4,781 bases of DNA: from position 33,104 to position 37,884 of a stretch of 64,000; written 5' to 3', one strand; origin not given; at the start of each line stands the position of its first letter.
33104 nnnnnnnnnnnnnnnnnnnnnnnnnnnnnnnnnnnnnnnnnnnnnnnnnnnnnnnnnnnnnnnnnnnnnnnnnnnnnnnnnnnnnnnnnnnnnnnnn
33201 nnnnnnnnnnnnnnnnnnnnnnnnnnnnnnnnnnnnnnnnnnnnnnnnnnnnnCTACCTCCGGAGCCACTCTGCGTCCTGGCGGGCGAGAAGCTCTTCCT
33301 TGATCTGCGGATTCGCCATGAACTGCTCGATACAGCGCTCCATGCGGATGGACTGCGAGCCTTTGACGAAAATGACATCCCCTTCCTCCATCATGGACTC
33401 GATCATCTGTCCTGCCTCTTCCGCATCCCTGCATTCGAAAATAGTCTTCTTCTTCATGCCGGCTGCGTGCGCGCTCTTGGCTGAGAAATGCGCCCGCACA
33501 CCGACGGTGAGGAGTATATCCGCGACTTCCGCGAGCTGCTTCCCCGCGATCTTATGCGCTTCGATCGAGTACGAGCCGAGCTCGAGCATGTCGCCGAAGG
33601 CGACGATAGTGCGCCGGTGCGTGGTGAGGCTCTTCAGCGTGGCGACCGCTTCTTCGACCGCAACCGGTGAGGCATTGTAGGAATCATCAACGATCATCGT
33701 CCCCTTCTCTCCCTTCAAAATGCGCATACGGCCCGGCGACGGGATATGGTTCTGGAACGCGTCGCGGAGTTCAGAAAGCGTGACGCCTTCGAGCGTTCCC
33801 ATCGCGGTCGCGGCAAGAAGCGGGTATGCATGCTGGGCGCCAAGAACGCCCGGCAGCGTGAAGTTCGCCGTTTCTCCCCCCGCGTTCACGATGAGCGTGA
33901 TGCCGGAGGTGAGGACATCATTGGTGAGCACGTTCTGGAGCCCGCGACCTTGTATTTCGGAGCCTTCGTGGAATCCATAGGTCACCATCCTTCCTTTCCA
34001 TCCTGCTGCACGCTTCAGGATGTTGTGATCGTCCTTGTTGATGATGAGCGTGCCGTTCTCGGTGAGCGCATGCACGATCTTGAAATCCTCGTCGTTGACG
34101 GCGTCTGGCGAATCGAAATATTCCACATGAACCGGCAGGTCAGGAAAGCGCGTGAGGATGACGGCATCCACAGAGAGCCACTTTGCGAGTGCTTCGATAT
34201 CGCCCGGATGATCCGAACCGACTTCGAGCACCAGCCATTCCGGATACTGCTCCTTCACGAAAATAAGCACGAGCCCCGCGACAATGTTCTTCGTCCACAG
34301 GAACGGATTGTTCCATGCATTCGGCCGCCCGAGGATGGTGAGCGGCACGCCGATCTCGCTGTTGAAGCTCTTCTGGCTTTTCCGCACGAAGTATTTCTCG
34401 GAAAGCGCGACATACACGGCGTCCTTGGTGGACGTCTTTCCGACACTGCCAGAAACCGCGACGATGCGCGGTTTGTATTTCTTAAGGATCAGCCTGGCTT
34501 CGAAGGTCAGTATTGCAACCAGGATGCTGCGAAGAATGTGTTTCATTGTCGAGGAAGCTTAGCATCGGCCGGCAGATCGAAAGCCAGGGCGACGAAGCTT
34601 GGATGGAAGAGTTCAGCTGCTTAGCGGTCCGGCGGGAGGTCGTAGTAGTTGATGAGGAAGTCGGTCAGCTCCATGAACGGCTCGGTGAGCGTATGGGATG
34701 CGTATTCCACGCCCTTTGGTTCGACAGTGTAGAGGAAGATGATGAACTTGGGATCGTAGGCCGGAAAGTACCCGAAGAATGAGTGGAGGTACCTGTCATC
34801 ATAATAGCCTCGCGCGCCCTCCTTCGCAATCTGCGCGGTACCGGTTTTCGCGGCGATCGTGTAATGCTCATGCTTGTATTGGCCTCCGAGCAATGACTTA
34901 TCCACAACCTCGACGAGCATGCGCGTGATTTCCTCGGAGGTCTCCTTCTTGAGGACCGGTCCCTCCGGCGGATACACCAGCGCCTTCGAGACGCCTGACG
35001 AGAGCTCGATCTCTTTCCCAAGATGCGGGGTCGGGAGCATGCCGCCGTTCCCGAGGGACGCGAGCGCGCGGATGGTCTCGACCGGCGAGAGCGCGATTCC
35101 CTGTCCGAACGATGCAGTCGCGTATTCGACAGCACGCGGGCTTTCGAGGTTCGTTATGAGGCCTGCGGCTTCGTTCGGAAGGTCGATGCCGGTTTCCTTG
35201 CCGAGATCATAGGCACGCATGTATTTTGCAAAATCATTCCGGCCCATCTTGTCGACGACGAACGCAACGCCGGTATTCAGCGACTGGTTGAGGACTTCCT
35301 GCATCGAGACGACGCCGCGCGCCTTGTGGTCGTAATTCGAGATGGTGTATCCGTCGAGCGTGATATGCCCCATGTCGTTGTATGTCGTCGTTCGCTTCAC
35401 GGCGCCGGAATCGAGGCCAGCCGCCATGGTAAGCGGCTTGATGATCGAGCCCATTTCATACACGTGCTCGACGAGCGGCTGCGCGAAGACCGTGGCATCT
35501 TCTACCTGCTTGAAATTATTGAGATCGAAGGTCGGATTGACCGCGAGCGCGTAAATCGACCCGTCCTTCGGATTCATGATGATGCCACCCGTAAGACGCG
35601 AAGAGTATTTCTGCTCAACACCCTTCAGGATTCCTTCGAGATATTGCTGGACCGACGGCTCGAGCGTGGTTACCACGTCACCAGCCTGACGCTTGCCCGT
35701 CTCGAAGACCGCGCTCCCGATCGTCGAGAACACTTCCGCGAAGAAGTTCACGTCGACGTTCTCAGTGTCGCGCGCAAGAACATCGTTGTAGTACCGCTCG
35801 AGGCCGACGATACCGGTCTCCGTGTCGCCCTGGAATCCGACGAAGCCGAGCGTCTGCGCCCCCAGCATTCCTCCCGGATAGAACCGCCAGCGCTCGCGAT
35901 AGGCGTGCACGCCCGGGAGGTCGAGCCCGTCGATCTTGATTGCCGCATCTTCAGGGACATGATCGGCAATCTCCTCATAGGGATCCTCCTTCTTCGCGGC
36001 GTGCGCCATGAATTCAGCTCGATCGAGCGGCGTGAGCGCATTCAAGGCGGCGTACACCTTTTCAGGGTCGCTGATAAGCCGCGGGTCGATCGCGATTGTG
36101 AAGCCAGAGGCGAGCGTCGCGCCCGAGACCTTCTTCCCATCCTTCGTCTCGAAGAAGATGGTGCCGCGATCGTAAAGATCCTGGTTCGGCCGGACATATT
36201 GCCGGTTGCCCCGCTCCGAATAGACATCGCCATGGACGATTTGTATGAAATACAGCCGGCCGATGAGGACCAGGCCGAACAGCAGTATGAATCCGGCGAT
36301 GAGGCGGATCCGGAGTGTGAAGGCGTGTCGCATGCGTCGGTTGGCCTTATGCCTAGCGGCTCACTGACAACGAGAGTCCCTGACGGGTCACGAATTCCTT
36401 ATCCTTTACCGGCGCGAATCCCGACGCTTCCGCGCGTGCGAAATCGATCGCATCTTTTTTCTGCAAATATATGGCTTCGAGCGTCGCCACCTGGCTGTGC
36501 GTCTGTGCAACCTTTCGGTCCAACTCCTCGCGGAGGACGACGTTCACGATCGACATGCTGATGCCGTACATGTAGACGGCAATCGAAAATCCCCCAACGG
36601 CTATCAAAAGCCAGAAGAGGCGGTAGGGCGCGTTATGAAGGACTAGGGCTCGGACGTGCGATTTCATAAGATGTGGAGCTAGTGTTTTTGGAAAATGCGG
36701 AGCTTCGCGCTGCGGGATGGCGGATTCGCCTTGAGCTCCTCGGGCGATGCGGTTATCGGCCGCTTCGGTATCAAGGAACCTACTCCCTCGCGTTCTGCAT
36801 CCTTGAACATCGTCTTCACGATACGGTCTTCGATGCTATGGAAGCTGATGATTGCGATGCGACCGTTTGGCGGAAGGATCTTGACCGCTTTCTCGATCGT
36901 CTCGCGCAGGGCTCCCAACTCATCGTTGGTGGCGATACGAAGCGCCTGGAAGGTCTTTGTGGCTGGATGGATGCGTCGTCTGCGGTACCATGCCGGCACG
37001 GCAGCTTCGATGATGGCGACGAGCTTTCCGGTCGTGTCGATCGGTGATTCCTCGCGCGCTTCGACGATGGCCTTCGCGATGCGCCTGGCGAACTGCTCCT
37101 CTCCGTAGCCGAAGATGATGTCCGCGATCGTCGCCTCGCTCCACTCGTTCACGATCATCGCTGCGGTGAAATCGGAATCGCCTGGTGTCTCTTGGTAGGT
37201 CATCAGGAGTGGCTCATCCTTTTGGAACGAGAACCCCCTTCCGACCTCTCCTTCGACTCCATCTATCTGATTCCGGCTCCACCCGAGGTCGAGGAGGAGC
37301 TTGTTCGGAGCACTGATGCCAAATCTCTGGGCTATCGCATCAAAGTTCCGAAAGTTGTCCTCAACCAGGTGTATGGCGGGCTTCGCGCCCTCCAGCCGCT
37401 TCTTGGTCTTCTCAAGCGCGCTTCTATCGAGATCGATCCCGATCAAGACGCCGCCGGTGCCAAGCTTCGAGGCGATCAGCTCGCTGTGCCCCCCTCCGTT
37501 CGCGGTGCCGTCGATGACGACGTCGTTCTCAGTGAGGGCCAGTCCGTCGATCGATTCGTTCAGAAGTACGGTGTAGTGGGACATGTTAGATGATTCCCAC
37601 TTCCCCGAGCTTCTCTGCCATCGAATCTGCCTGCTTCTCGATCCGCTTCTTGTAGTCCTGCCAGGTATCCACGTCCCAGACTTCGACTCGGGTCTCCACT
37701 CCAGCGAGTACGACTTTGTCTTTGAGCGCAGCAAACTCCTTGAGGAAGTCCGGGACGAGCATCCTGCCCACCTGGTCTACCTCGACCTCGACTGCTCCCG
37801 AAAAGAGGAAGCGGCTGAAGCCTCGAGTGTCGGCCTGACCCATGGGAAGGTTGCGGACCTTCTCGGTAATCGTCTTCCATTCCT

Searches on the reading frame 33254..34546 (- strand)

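Call 18: search_protein_families(library=pfam, proteins=[window:33254-34546:-], max_evalue=0.001)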
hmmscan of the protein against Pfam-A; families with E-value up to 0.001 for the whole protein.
window:33254-34546:- (430 aa): 2 families
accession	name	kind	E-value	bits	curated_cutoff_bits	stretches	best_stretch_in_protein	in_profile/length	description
PF02875.26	Mur_ligase_C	-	7e-21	75.8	28.4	1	272-397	1-126/127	Mur ligase, glutamate ligase domain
PF08245.18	Mur_ligase_M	-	9.2e-21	75.2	24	2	97-249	52-199/200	Mur ligase middle domain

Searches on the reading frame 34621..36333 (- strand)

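Call 18: search_protein_families(library=pfam, proteins=[window:34621-36333:-], max_evalue=0.001)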
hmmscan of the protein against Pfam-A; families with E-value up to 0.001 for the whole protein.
window:34621-36333:- (570 aa): 1 family
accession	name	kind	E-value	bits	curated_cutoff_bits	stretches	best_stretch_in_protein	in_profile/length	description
PF00905.27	Transpeptidase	-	1.2e-62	212.3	22.1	1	251-553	4-293/299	Penicillin binding protein transpeptidase domain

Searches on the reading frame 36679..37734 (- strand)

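Call 18: search_protein_families(library=pfam, proteins=[window:36679-37734:-], max_evalue=0.001)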
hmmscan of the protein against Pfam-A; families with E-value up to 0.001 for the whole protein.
window:36679-37734:- (351 aa): 2 families
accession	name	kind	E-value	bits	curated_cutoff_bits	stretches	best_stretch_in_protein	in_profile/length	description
PF01795.25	Methyltransf_5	-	1.2e-90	304.6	27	1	51-350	2-308/309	MraW methylase family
PF13847.12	Methyltransf_31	-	0.00086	19.5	27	0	68-117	2-51/145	Methyltransferase domain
